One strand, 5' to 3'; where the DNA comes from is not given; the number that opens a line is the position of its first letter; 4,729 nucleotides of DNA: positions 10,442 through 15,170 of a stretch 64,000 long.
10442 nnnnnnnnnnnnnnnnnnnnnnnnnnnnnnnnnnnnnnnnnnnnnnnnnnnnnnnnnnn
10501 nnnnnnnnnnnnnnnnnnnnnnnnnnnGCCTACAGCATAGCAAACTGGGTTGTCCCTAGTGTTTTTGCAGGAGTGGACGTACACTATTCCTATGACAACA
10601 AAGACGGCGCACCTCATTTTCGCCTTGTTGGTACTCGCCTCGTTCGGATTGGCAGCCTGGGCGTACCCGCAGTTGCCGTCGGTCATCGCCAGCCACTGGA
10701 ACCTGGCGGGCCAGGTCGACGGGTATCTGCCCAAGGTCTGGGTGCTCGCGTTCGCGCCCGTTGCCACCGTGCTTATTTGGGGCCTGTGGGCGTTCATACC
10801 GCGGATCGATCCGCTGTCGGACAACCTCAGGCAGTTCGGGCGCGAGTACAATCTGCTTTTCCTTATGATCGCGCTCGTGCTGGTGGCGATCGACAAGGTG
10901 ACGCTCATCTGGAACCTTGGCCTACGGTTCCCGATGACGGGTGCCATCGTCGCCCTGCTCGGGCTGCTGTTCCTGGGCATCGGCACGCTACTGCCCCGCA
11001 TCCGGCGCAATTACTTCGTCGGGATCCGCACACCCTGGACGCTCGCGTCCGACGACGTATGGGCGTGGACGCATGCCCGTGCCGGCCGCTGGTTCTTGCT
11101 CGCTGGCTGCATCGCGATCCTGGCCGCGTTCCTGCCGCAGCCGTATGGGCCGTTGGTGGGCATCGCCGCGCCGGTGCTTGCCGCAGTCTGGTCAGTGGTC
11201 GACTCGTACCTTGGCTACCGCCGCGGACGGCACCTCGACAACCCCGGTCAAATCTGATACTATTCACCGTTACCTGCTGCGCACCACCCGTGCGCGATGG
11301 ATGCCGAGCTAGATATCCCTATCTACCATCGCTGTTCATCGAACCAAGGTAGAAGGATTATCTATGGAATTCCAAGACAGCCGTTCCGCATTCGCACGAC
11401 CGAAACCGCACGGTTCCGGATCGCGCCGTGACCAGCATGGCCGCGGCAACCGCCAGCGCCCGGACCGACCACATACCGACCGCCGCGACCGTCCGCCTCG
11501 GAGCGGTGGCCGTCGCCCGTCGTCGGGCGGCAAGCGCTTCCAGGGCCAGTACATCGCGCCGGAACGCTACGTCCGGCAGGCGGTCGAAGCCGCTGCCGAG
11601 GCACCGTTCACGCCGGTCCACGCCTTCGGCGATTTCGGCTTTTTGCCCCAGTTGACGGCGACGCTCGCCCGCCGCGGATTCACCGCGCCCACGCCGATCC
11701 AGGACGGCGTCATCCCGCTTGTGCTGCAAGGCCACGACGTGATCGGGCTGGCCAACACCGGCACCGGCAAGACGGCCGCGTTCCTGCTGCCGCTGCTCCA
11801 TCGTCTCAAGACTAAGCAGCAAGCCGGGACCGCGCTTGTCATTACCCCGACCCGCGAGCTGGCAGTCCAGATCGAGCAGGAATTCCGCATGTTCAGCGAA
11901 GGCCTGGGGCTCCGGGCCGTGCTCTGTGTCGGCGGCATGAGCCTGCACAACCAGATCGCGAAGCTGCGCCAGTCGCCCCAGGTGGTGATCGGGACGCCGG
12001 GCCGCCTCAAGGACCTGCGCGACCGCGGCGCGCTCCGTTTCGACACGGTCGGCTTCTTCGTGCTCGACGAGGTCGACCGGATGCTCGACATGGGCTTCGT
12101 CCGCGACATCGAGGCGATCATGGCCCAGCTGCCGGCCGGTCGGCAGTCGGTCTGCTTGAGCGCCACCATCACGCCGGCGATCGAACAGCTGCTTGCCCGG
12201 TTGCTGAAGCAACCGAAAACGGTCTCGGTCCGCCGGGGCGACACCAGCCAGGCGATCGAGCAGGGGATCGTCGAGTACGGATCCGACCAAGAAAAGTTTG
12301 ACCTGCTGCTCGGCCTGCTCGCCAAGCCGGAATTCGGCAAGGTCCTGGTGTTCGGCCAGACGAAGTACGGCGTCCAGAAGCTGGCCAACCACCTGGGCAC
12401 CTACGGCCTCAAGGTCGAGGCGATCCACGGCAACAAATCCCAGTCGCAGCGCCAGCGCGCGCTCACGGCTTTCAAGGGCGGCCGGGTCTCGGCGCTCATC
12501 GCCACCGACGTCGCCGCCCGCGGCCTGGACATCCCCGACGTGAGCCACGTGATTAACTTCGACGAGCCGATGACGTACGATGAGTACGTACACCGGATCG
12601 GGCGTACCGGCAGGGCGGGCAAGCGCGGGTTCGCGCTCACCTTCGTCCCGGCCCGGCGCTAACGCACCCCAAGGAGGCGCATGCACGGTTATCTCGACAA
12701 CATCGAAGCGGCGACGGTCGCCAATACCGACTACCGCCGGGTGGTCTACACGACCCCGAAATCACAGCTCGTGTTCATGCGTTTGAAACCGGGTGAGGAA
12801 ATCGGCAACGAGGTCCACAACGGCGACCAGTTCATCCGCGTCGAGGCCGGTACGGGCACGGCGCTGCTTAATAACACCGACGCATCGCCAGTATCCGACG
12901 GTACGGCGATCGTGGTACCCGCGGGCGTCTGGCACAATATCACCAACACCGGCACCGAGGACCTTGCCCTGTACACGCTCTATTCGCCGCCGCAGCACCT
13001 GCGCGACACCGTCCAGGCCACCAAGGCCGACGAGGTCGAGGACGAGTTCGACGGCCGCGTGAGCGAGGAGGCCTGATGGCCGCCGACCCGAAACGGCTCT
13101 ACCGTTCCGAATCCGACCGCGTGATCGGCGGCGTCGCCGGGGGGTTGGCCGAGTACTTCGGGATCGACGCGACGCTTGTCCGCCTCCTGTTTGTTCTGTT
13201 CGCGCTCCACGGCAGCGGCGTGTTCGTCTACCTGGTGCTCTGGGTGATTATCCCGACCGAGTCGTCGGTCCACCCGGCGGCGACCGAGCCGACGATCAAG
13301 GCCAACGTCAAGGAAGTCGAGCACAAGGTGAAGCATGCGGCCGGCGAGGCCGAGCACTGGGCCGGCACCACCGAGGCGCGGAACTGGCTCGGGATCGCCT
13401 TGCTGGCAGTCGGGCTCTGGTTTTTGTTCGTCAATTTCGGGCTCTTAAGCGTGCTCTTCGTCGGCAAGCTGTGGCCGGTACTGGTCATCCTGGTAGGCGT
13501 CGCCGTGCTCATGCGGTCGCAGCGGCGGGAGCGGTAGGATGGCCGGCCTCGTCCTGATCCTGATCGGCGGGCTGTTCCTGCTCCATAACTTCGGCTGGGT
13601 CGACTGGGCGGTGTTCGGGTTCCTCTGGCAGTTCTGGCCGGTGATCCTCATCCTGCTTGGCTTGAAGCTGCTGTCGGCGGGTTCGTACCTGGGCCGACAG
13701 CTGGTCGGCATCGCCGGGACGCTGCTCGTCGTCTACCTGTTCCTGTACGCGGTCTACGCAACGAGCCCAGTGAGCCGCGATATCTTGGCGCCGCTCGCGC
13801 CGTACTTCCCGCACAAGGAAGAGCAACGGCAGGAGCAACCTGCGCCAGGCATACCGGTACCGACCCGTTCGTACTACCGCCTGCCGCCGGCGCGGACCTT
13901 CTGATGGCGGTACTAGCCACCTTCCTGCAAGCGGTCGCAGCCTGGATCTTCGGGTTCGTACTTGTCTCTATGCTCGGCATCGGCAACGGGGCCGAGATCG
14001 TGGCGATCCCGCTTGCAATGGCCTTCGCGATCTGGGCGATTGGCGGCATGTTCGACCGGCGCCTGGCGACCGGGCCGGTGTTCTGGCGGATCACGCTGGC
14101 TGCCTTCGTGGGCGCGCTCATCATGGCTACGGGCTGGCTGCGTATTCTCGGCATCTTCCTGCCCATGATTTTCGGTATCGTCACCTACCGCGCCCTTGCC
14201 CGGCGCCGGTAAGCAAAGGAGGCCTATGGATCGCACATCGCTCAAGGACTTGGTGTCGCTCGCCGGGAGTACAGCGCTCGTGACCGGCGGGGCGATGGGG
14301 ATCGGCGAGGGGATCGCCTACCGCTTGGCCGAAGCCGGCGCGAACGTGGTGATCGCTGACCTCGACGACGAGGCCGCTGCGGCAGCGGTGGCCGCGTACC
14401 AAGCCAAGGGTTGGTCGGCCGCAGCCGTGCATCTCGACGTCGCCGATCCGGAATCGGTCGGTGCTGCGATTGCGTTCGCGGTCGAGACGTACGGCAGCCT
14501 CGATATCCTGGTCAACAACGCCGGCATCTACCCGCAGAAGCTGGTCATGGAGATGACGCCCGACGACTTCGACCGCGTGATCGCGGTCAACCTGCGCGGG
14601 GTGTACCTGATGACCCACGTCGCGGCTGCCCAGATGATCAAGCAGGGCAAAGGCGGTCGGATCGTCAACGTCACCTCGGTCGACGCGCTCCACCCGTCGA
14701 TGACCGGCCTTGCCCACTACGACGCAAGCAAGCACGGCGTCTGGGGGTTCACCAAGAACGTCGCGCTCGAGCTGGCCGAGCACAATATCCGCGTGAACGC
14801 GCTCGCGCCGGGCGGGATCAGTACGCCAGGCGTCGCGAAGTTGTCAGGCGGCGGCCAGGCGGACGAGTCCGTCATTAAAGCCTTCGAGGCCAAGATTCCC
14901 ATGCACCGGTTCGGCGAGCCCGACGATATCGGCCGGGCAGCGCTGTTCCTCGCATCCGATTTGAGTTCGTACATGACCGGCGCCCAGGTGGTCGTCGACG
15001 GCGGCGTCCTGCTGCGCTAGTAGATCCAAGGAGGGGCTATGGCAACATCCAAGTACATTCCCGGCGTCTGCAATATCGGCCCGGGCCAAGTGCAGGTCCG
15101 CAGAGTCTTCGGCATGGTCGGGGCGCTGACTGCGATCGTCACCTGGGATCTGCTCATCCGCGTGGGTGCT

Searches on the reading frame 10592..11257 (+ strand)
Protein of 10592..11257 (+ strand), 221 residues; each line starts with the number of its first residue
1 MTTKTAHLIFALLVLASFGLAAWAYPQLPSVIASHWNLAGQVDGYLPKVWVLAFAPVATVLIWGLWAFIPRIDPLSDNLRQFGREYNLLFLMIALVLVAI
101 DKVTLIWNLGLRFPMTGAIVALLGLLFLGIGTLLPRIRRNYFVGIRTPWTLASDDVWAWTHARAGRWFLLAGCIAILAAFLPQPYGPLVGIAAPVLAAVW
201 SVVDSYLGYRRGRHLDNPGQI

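Call 16: search_protein_families(library=pfam, proteins=[window:10592-11257:+])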
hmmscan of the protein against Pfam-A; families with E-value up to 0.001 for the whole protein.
window:10592-11257:+ (221 aa): 2 families
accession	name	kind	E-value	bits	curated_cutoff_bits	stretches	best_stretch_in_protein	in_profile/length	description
PF13630.11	SdpI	-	1.3e-16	60.9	28.2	1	137-200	2-63/71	SdpI/YfhL protein family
PF07853.16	DUF1648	-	1.1e-14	54.2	28.7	1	12-58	1-47/49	Domain of unknown function (DUF1648)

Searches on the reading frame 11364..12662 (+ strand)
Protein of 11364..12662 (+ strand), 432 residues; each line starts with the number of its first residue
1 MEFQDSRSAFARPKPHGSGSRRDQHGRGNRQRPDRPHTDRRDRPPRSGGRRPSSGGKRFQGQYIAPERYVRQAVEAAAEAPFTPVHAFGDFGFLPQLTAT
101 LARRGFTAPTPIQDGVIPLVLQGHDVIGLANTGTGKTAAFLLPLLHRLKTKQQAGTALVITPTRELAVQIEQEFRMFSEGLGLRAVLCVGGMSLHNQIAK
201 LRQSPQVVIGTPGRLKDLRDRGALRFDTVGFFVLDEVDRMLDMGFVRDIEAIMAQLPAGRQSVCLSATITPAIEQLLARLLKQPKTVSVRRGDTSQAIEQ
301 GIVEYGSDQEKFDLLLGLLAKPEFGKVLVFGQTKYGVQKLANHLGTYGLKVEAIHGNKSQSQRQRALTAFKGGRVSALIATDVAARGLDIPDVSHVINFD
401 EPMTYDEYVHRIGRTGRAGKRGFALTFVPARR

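Call 54: search_protein_families(library=pfam, proteins=[window:11364-12662:+])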
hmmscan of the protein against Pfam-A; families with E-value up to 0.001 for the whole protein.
window:11364-12662:+ (432 aa): 4 families
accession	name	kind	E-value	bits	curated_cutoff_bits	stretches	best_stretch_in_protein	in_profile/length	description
PF00270.35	DEAD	-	6.1e-49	166.4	26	1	110-275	1-166/167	DEAD/DEAH box helicase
PF00271.37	Helicase_C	-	4.5e-32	111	23.5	1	310-419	1-110/110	Helicase conserved C-terminal domain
PF04851.21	ResIII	-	6.5e-07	29.9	22.5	1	130-268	30-161/164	Type III restriction enzyme, res subunit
PF16203.11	ERCC3_RAD25_C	-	0.00013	21.8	27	1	326-420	62-153/248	ERCC3/RAD25/XPB C-terminal helicase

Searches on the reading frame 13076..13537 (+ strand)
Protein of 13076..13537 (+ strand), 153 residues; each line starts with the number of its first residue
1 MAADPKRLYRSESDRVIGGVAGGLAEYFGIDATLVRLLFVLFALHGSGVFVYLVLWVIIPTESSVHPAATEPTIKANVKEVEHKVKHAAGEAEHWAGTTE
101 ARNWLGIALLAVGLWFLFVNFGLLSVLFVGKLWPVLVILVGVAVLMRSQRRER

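Call 54: search_protein_families(library=pfam, proteins=[window:13076-13537:+])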
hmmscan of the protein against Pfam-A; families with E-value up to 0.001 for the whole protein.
window:13076-13537:+ (153 aa): 3 families
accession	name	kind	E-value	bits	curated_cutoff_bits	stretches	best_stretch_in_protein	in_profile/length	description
PF04024.17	PspC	-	7.4e-25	87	25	1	6-62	1-58/58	PspC domain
PF22570.1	LiaF-TM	-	6.2e-07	30.6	27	1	102-151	48-97/98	LiaF transmembrane domain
PF18917.5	LiaI-LiaF-like_TM1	-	4.1e-06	27.2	27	1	104-145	2-42/42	LiaI-LiaF-like transmembrane region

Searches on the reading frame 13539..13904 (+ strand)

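Call 54: search_protein_families(library=pfam, proteins=[window:13539-13904:+])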
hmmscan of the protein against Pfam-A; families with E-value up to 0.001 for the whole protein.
window:13539-13904:+ (121 aa): 2 families
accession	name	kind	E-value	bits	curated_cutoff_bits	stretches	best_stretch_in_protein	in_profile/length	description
PF18917.5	LiaI-LiaF-like_TM1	-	1.1e-10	41.8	27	1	2-45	3-42/42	LiaI-LiaF-like transmembrane region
PF22570.1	LiaF-TM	-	6.4e-09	37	27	1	2-70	2-70/98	LiaF transmembrane domain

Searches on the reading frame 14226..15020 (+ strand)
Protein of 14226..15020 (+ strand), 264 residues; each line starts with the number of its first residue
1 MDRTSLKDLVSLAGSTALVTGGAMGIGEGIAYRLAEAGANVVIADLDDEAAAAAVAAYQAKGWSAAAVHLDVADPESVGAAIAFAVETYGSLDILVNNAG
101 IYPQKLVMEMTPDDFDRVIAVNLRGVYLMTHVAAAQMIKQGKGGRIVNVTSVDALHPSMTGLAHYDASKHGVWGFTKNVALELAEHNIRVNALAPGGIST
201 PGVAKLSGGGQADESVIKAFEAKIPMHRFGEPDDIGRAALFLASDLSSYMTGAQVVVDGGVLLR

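Call 54: search_protein_families(library=pfam, proteins=[window:14226-15020:+])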
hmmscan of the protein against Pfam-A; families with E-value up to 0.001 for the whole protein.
window:14226-15020:+ (264 aa): 4 families
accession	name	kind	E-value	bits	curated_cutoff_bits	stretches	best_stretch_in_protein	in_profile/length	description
PF13561.12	adh_short_C2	-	1.6e-67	228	27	1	23-261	3-235/236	Enoyl-(Acyl carrier protein) reductase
PF00106.31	adh_short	-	1.7e-56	191.3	26.6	1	16-206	2-190/195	short chain dehydrogenase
PF08659.16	KR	-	5.5e-13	49.7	22.6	1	16-135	2-125/180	KR domain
PF23441.1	SDR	-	2.6e-05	24.2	27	1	12-263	5-257/258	SDR-like rossmann domain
